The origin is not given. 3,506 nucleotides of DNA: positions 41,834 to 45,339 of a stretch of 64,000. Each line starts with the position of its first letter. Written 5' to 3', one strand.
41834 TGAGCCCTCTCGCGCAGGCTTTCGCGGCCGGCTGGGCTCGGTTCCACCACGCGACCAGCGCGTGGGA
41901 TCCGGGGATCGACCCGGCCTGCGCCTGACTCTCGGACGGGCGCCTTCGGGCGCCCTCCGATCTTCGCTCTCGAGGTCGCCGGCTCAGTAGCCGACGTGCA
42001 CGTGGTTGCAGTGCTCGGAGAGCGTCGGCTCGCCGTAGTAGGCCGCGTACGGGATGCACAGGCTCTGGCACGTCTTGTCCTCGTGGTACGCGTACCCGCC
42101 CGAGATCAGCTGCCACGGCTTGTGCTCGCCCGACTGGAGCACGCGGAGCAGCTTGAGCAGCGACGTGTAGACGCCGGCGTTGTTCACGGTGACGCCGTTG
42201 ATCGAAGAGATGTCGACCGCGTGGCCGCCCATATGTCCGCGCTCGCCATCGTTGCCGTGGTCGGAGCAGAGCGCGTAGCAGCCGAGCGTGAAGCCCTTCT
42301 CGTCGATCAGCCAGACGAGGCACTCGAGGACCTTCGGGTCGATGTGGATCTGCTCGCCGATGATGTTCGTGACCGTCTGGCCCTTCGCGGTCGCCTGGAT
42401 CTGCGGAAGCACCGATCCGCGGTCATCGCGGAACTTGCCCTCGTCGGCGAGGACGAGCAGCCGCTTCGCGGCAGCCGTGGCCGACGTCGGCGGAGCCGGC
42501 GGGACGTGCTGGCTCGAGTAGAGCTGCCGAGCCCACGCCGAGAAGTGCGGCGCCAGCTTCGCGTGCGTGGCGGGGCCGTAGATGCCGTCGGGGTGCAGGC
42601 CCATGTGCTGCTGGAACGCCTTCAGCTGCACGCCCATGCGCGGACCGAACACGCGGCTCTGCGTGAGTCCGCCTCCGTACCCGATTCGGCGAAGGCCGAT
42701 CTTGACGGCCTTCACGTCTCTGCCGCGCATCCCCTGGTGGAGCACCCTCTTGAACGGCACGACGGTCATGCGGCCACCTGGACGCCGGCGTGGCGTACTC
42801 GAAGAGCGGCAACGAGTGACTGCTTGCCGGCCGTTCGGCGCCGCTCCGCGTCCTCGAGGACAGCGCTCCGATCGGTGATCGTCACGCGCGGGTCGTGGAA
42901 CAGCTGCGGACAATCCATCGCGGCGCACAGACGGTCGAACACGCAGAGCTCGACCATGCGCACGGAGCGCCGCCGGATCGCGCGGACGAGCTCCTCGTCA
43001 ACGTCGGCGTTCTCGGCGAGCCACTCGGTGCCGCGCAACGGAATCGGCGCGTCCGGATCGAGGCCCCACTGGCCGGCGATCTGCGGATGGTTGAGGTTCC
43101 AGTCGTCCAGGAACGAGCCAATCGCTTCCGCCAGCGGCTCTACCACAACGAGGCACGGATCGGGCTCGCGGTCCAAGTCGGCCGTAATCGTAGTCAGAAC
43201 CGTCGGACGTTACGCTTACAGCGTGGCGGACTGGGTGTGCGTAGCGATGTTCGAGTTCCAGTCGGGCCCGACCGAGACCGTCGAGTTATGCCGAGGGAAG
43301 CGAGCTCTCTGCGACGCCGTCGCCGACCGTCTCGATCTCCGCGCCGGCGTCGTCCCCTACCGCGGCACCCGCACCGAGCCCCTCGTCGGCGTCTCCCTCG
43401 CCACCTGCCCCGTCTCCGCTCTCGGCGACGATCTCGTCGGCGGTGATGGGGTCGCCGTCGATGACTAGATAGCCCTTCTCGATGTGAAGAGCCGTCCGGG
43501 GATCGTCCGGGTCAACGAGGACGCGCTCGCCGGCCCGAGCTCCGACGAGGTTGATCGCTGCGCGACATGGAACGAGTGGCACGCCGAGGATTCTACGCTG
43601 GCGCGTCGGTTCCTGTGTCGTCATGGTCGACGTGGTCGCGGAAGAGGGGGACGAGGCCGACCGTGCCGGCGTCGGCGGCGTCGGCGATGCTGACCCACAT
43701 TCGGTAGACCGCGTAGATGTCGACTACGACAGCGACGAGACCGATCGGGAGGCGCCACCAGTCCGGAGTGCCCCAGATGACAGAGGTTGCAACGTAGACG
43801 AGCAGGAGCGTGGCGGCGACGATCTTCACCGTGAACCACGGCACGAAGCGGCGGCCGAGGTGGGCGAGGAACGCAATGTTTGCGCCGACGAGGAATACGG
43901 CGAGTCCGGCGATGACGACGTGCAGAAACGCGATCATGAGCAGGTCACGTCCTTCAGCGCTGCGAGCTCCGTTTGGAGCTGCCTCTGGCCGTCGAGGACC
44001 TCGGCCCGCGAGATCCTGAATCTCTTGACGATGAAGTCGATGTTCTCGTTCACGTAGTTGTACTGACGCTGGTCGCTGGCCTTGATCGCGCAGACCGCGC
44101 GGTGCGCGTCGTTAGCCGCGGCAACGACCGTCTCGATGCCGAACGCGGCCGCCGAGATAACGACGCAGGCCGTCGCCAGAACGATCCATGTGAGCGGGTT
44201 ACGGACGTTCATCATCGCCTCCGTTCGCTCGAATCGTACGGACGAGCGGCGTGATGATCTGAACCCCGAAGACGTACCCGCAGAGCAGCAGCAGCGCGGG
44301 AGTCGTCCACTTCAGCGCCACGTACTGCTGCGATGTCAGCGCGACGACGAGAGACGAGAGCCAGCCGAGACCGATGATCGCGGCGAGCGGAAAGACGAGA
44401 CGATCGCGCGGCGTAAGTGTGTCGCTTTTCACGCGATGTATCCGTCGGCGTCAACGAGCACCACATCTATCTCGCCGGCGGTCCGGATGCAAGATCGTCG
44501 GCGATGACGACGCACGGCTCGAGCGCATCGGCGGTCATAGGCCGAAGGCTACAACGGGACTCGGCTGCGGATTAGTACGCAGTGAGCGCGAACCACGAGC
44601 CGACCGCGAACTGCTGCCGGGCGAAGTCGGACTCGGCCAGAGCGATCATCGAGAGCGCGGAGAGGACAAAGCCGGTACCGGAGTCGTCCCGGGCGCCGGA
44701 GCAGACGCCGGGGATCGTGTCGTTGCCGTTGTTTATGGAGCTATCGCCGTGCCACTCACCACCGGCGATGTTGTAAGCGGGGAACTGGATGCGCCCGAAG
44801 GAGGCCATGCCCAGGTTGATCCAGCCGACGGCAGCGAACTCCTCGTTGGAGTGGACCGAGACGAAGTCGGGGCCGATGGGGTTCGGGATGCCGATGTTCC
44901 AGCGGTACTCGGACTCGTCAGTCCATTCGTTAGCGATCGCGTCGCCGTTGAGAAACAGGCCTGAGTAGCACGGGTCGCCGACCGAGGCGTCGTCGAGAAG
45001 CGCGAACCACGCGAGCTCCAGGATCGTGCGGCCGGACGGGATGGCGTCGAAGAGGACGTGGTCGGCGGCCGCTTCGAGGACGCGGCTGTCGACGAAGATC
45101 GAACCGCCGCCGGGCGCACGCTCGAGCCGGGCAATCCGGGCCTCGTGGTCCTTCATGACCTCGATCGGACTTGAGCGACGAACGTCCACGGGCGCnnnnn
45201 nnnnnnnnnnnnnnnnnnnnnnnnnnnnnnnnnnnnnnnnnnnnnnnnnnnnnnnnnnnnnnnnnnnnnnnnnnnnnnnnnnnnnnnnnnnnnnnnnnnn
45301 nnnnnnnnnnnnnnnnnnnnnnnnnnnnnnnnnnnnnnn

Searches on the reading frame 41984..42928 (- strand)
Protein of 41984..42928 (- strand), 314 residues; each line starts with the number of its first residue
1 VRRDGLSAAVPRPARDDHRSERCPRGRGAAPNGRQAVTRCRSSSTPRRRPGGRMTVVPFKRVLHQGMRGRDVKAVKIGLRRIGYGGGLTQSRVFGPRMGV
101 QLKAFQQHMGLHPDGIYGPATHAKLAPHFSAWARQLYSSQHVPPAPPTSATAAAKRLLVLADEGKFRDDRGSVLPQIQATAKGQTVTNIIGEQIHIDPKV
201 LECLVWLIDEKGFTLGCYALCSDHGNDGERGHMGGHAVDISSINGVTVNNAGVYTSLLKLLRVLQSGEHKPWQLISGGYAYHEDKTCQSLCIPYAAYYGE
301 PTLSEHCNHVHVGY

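Call 7: search_protein_families(library=phrogs, proteins=[window:41984-42928:-], max_evalue=0.01)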
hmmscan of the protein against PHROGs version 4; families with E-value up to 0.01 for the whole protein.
window:41984-42928:- (314 aa): 7 families
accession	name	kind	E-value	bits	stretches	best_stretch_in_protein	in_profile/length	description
phrog_2649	-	lysis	4.4e-11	44.1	1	50-129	162-239/261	endolysin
phrog_1493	-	lysis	2.7e-10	41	1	58-126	241-306/394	endolysin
phrog_1224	-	head and packaging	7.1e-07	29.8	1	62-126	3-65/438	endolysin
phrog_1512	-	lysis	0.00015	22.9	1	59-131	173-248/314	endolysin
phrog_6707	-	lysis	0.001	19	1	72-162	188-270/311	endolysin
phrog_17214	-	lysis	0.0015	19.2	1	37-126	223-313/322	endolysin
phrog_16428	-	lysis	0.0025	17.6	1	81-127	474-520/520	endolysin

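Call 24: search_protein_families(library=pfam, proteins=[window:41984-42928:-], max_evalue=0.001)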
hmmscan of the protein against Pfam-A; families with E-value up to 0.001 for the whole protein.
window:41984-42928:- (314 aa): 1 family
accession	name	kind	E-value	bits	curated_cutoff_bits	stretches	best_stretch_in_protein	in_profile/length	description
PF01471.23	PG_binding_1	-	1.7e-12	47.7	23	1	68-125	1-57/57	Putative peptidoglycan binding domain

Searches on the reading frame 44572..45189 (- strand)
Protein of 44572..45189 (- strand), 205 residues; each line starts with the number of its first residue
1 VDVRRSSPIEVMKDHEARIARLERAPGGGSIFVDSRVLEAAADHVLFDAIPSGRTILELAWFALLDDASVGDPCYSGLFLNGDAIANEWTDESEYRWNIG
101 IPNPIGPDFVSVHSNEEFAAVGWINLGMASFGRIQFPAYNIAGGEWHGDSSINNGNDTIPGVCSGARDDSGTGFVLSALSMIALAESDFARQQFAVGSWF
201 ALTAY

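Call 6: search_protein_families(library=pfam, proteins=[window:44572-45189:-], max_evalue=0.01)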
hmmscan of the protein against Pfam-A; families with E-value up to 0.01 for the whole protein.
window:44572-45189:- (205 aa): 0 families

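Call 7: search_protein_families(library=phrogs, proteins=[window:44572-45189:-], max_evalue=0.01)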
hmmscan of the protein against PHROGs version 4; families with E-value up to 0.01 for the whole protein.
window:44572-45189:- (205 aa): 0 families
